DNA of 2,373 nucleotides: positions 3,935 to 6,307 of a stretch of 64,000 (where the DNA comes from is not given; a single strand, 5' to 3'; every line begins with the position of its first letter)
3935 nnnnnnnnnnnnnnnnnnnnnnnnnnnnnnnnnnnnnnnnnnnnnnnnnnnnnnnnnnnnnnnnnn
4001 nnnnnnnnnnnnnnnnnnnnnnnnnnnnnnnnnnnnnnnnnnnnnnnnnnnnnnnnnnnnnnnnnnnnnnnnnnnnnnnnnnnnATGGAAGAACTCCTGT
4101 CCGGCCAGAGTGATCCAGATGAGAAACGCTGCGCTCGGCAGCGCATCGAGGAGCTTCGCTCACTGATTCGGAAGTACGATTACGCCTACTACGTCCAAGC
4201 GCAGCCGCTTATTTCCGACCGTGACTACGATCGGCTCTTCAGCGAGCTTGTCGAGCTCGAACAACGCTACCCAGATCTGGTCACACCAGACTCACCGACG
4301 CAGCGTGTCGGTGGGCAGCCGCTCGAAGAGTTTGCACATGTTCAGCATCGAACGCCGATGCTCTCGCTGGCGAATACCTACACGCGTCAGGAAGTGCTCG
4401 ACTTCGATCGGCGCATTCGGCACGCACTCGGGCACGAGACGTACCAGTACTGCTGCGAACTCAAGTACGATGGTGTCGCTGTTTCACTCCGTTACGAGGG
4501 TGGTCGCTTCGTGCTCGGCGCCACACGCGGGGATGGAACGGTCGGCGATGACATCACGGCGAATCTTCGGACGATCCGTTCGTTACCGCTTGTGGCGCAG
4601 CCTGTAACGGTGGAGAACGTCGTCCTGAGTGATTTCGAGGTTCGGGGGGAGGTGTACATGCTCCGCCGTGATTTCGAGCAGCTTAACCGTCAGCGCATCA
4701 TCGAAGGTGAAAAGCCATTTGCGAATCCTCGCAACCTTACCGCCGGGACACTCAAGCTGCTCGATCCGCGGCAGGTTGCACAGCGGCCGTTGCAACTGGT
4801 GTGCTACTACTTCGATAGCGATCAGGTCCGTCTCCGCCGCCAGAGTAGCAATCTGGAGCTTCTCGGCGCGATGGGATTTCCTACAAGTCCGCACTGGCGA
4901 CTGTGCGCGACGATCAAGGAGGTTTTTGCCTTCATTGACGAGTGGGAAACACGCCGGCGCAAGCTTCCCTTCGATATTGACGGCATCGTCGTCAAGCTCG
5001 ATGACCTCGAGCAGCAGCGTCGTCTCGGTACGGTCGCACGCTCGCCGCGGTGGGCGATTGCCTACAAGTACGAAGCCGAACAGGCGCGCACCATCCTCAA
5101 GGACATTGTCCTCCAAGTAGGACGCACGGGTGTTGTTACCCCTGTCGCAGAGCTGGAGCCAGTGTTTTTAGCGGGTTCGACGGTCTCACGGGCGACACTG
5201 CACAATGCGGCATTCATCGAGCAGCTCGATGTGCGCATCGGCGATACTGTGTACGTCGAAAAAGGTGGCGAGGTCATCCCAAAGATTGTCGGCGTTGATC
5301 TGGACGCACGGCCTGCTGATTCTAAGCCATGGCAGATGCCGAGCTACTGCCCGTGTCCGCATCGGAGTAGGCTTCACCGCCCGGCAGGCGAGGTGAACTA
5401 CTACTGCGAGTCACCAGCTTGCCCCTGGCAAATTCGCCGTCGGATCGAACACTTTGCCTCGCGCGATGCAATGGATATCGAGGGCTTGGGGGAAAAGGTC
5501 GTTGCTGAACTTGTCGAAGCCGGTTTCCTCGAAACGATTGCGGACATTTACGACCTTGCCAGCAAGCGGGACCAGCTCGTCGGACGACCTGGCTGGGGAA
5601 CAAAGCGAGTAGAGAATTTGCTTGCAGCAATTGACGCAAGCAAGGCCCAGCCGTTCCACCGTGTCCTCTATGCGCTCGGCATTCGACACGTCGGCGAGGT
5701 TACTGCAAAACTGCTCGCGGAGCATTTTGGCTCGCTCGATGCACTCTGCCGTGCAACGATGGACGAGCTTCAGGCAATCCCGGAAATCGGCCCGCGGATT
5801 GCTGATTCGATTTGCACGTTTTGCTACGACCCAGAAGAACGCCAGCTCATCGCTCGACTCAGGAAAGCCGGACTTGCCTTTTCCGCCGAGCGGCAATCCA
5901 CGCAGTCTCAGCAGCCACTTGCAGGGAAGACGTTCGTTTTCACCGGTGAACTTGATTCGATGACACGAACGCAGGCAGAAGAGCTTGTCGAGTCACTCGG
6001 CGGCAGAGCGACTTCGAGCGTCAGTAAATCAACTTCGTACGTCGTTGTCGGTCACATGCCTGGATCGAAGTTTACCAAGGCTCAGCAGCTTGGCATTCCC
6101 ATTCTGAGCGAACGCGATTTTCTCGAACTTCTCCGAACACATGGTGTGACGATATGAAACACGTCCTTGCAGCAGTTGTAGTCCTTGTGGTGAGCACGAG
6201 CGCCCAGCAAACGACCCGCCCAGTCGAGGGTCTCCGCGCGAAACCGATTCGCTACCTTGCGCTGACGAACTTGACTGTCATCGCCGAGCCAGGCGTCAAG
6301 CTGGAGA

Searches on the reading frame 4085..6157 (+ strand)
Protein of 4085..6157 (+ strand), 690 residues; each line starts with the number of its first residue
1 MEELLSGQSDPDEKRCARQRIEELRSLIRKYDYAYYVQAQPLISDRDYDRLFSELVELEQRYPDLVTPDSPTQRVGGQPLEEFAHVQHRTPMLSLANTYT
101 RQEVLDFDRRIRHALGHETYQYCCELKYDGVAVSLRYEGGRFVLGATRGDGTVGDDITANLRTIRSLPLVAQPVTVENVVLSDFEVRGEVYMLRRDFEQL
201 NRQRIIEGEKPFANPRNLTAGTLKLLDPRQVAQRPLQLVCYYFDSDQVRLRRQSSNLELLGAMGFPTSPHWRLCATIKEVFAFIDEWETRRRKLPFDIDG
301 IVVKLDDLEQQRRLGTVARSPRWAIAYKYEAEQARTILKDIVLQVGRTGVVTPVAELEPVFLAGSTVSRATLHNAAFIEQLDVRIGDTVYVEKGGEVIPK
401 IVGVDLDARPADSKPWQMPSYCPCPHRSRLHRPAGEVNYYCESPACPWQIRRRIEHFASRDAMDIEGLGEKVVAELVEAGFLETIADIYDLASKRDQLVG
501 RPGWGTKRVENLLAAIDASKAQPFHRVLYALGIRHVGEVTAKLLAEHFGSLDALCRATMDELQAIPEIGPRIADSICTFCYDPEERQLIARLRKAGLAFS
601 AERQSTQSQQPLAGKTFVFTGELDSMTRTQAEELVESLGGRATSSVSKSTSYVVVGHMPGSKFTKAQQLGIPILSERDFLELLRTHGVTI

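Call 63: search_protein_families(library=pfam, proteins=[window:4085-6157:+], max_evalue=0.00001)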
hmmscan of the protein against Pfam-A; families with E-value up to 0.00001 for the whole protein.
window:4085-6157:+ (690 aa): 7 families
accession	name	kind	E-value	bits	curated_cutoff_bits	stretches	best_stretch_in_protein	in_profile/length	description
PF01653.23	DNA_ligase_aden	-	9.9e-87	291.1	27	1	82-332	3-253/253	NAD-dependent DNA ligase adenylation domain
PF03120.22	DNA_ligase_OB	-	1.3e-34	118.3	32.9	1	336-412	2-78/79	NAD-dependent DNA ligase OB-fold domain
PF12826.13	HHH_2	-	1.5e-24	86.4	27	1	526-589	1-64/64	Helix-hairpin-helix motif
PF00533.33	BRCT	-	2.5e-16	60.1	21.3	1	609-682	3-77/78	BRCA1 C Terminus (BRCT) domain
PF14520.12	HHH_5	-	1.6e-15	57.8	27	1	531-577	5-52/57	Helix-hairpin-helix domain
PF12738.14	PTCB-BRCT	-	2.8e-08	34.1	22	1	623-675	8-60/63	twin BRCT domain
PF22745.1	Nlig-Ia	-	3.1e-08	34.6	27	1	19-67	4-52/92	DNA ligase-like, N-terminal NAD+-binding domain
